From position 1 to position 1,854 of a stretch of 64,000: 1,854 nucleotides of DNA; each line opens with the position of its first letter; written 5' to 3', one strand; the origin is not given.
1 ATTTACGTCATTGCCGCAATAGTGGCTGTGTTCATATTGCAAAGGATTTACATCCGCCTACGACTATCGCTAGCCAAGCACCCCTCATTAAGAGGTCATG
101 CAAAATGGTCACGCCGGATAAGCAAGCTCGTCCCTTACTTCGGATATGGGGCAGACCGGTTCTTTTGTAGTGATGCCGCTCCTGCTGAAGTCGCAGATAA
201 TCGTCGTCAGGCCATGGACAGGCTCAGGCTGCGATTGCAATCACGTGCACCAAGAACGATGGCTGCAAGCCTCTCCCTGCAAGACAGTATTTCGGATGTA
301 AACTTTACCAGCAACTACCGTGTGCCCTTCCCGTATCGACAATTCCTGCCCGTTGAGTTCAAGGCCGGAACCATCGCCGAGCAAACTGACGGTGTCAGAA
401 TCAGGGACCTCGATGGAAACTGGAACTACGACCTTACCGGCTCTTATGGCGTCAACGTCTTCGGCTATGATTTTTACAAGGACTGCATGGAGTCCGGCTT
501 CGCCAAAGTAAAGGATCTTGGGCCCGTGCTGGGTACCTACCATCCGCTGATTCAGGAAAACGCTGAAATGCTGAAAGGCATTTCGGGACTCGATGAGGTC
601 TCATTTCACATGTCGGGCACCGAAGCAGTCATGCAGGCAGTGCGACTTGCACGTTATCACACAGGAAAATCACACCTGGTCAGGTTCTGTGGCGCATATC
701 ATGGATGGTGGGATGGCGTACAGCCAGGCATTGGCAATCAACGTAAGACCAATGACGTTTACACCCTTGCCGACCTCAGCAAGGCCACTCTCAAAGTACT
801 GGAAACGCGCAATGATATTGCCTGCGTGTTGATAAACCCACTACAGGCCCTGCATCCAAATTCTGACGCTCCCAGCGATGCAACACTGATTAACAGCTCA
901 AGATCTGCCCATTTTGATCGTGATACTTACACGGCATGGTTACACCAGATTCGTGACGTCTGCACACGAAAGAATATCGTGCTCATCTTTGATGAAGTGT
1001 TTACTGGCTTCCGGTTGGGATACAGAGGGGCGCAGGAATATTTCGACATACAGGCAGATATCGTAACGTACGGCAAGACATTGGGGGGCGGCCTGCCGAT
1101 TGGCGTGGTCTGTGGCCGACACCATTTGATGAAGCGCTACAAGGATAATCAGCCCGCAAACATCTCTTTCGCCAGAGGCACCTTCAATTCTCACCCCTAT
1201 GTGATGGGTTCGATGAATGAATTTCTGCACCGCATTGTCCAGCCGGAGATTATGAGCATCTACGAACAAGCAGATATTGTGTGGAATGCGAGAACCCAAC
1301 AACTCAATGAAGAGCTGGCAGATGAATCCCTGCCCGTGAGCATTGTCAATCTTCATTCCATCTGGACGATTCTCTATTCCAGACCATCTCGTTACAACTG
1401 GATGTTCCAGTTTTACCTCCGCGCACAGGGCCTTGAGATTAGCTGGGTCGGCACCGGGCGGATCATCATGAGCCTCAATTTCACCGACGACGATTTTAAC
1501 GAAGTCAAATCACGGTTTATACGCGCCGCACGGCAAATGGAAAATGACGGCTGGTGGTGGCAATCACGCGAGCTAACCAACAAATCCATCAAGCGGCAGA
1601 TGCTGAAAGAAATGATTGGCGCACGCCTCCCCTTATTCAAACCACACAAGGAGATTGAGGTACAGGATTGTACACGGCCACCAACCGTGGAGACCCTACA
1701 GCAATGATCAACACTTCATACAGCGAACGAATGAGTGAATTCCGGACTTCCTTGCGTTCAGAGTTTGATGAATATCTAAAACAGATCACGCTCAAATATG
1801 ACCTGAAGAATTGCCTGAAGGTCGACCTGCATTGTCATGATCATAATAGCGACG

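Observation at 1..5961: Compositionally foreign, translationally coupled four-gene module - candidate undescribed head-group/glycoconjugate pathway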

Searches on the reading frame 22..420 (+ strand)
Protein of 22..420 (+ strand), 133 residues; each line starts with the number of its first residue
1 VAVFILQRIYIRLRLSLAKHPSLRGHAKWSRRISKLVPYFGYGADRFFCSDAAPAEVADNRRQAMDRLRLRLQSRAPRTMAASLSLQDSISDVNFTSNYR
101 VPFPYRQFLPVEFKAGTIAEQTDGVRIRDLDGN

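Call 11: search_protein_families(library=pfam, proteins=[window:22-420:+], max_evalue=10)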
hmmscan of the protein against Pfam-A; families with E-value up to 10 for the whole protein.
window:22-420:+ (133 aa): 0 families
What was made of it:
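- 1..345 (+): The N-terminal extension of g1. It comprises a hydrophobic helix (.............), then the invariant basic motif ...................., then a conserved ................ segment. There is no Pfam match (call 11).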

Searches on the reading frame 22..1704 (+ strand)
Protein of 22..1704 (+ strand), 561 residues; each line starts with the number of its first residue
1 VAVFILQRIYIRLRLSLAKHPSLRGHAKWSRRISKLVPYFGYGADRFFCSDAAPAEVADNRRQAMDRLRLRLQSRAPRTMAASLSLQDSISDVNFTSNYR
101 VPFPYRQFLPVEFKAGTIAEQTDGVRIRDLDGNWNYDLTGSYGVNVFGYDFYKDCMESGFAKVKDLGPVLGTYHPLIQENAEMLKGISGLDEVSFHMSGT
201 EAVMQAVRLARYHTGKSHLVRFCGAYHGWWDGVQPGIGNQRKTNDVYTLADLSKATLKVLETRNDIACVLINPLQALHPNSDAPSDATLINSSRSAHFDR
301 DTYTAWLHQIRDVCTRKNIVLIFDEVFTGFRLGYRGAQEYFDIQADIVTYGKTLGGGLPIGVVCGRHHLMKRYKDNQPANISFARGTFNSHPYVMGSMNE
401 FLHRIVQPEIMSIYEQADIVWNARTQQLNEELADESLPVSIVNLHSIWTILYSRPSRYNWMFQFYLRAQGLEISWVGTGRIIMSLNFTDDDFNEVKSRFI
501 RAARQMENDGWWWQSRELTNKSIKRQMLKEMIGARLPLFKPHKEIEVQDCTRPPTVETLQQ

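Call 3: search_protein_families(library=pfam, proteins=[window:22-1704:+], max_evalue=0.01)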
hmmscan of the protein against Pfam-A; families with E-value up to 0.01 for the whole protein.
window:22-1704:+ (561 aa): 2 families
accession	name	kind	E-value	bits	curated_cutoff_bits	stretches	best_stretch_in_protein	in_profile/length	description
PF00202.27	Aminotran_3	-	3.9e-34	118.4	30.5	1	118-501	12-401/403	Aminotransferase class-III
PF00155.27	Aminotran_1_2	-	0.009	15.7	19.7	0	307-382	168-250/361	Aminotransferase class I and II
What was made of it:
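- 1..1707 (+): g1: membrane-anchored class-III (GSA-aminomutase-like) aminotransferase. It is 5'-truncated by about 6 codons at the window edge. The PLP lysine codon is at 1075-1077. Aminotran_3 scores 118 bits (call 3).
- On Class-III aminotransferase fold: g1: The domain scores 118 bits (call 3).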

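Call 4: search_protein_families(library=ncbifam, proteins=[window:22-1704:+], max_evalue=0.01)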
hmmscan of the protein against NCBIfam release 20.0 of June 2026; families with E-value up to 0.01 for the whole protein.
window:22-1704:+ (561 aa): 69 families (the best 25 are shown)
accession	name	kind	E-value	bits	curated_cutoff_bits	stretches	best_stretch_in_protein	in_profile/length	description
TIGR00713.1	hemL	equivalog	2.7e-49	168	527.3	1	104-455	20-360/423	glutamate-1-semialdehyde 2,1-aminomutase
NF000818.0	PRK00062.1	subfamily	5.5e-49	167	398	1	104-454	24-363/429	glutamate-1-semialdehyde 2,1-aminomutase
NF009055.0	PRK12389.1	equivalog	1.4e-38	132.6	637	1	104-454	24-364/431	glutamate-1-semialdehyde 2,1-aminomutase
NF041362.1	GntE_guanitoxin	equivalog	4.6e-34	117.7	525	2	304-416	227-335/426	guanitoxin biosynthesis PLP-dependent transaminase GntE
NF001864.0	PRK00615.1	equivalog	3.3e-30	105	706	1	104-454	25-365/433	glutamate-1-semialdehyde aminotransferase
NF004856.0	PRK06209.1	equivalog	3.6e-27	95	486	1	181-371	105-280/450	glutamate-1-semialdehyde 2,1-aminomutase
NF005993.0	PRK08117.1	subfamily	8.9e-27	93.7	574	2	304-374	227-298/433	aspartate aminotransferase family protein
NF002797.0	PRK02936.1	equivalog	2.8e-26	92.1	496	1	121-430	17-309/385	acetylornithine transaminase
NF004426.0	PRK05769.1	equivalog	3.4e-26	92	552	2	306-374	243-312/441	acetyl ornithine aminotransferase family protein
TIGR00707.1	argD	subfamily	6.1e-25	87.8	410.05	2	304-373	190-260/381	acetylornithine/succinylornithine family transaminase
TIGR00700.1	GABAtrnsam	equivalog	8.9e-21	74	506.65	2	306-372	219-286/420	4-aminobutyrate--2-oxoglutarate transaminase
NF005692.0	PRK07495.1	equivalog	1.3e-20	73.5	724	2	304-409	218-318/425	4-aminobutyrate--2-oxoglutarate transaminase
NF004624.0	PRK05964.1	equivalog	6.6e-20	71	494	1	101-393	14-313/427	adenosylmethionine--8-amino-7-oxononanoate transaminase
NF005272.0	PRK06777.1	equivalog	8.9e-20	70.6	725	2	305-403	219-312/421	4-aminobutyrate--2-oxoglutarate transaminase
NF052567.1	OmAmTferAptACaul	equivalog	1.4e-19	70.1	500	1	165-411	69-335/431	omega-aminotransferase AptA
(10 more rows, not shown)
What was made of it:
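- PbfA lyase appears among the weak matches of g1, at 63.8 bits (call 4).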

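Call 39: search_solved_structures(query=window:22-1704:+, max_evalue=1e-10, show_alignments=1)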
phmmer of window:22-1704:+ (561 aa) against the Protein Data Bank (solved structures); distinct sequences matched with E-value up to 1e-10: 53.
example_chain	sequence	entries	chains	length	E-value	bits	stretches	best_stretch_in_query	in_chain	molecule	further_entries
6kfm_A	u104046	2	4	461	1.3e-51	179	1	114-493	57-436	Mycosubtilin synthase subunit A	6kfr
6kfu_A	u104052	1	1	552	2.3e-51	178.2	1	113-493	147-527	Mycosubtilin synthase subunit A,Mycosubtilin synthase subunit A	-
5hdm_A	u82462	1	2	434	1.5e-32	116.1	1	85-420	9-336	Glutamate-1-semialdehyde 2,1-aminomutase 1, chloroplastic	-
6w80_A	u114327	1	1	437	6.4e-32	113.9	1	117-410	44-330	Glutamate-1-semialdehyde 2,1-aminomutase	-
2cfb_A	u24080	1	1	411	2.3e-30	108.8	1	117-408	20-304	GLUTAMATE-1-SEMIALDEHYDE 2,1-AMINOMUTASE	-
2epj_A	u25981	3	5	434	1e-29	106.7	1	123-447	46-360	Glutamate-1-semialdehyde 2,1-aminomutase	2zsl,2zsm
3l44_A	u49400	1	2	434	2.1e-29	105.7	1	103-453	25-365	Glutamate-1-semialdehyde 2,1-aminomutase 1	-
5i92_A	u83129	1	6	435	4.6e-29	104.5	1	119-407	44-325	Glutamate-1-semialdehyde 2,1-aminomutase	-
3bs8_A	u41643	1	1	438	5.9e-29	104.2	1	103-408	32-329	Glutamate-1-semialdehyde 2,1-aminomutase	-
4e77_A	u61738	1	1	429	1.4e-28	102.9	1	118-451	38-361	Glutamate-1-semialdehyde 2,1-aminomutase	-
3fqa_A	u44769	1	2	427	1.6e-28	102.8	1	123-411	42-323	Glutamate-1-semialdehyde 2,1-aminomutase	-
2gsa_A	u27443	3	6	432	1.6e-28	102.7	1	123-411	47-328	GLUTAMATE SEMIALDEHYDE AMINOTRANSFERASE | PROTEIN (GLUTAMATE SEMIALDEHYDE AMINOTRANSFERASE)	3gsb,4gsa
3fq7_A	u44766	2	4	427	3e-28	101.9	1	123-411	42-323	Glutamate-1-semialdehyde 2,1-aminomutase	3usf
3fq8_A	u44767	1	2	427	3e-28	101.9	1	123-411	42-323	Glutamate-1-semialdehyde 2,1-aminomutase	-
2hoy_A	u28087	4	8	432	3e-28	101.8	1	123-411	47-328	Glutamate-1-semialdehyde 2,1-aminomutase (GSAM) apo-form | Glutamate-1-semialdehyde 2,1-aminomutase (GSAM) pmp-form | Glutamate-1-semialdehyde 2,1-aminomutase (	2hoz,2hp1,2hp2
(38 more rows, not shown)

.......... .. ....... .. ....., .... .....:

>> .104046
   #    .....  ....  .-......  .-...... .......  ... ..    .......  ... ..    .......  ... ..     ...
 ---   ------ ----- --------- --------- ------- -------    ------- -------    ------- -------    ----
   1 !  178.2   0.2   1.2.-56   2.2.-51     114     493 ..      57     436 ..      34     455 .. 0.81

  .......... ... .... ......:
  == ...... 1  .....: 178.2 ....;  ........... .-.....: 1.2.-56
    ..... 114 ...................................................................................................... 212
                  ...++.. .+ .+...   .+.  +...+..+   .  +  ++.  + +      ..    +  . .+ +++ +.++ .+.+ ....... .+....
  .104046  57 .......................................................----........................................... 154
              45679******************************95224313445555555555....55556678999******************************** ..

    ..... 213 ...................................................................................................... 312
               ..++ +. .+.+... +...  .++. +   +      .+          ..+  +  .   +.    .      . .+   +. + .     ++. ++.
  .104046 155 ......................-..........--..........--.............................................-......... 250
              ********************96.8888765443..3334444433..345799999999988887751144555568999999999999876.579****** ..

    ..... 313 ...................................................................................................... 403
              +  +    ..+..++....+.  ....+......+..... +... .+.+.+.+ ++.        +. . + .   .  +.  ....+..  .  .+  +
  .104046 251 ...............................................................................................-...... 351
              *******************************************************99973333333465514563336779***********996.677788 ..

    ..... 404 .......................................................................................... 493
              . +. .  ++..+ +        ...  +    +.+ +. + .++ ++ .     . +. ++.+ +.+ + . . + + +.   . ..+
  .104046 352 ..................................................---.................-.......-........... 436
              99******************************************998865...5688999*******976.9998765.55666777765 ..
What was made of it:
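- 1..1707 (+): Glutamate-1-semialdehyde aminomutases reach at most 116 bits (call 39).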
